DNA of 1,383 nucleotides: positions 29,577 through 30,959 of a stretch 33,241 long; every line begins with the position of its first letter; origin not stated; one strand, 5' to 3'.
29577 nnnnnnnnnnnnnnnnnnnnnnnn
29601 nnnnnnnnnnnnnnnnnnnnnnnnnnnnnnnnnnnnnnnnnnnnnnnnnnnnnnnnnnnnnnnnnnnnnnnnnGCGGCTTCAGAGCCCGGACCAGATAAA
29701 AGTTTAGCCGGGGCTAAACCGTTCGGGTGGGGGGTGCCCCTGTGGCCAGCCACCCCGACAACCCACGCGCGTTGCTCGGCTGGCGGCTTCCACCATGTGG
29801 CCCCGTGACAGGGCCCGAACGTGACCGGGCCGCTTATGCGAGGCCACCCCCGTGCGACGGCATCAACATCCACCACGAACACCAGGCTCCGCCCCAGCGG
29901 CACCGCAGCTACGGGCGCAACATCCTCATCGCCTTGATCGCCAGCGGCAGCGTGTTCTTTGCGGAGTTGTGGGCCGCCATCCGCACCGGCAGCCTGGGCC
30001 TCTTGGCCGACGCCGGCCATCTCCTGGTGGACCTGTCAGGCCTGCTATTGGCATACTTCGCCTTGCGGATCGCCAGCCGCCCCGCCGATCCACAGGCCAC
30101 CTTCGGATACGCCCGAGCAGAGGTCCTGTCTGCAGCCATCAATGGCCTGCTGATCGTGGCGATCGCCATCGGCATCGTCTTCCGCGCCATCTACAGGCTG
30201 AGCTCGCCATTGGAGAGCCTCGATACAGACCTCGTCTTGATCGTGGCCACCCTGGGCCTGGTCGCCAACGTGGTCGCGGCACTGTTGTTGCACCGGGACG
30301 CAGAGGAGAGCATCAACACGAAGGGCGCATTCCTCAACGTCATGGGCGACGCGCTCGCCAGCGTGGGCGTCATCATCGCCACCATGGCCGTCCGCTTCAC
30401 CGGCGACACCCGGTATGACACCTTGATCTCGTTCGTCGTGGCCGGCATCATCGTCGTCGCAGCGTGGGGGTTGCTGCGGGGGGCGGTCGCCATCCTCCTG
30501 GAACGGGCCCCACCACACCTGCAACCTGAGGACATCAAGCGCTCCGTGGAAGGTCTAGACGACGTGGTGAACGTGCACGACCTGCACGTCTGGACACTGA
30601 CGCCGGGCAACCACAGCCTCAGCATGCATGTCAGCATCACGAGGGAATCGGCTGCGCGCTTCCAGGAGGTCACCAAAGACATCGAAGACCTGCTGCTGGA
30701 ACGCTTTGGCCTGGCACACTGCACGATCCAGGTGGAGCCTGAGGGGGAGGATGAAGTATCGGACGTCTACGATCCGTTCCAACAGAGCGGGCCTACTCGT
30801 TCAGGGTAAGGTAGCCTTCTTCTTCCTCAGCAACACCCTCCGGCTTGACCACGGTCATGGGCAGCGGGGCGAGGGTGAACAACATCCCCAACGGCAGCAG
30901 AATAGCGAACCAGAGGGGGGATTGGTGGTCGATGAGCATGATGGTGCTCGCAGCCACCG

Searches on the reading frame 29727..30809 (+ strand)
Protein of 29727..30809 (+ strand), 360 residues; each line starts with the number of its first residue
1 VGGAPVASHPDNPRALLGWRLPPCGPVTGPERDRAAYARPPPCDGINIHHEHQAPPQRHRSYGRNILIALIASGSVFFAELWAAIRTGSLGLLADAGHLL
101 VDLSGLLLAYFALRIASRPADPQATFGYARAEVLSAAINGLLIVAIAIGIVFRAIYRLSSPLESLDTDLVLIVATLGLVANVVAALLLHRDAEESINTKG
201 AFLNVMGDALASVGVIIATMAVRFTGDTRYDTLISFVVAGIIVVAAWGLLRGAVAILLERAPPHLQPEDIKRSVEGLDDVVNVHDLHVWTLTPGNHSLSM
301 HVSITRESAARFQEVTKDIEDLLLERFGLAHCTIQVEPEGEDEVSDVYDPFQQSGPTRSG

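Call 86: search_protein_families(library=pfam, proteins=[window:29727-30809:+], max_evalue=0.001)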
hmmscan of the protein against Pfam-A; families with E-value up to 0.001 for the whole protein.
window:29727-30809:+ (360 aa): 2 families
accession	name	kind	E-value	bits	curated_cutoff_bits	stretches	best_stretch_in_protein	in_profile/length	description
PF01545.26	Cation_efflux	-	8.7e-40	137.1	26.6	1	66-258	1-198/198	Cation efflux family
PF16916.11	ZT_dimer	-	1.8e-16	60.4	26.7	1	262-339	1-78/78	Dimerisation domain of Zinc Transporter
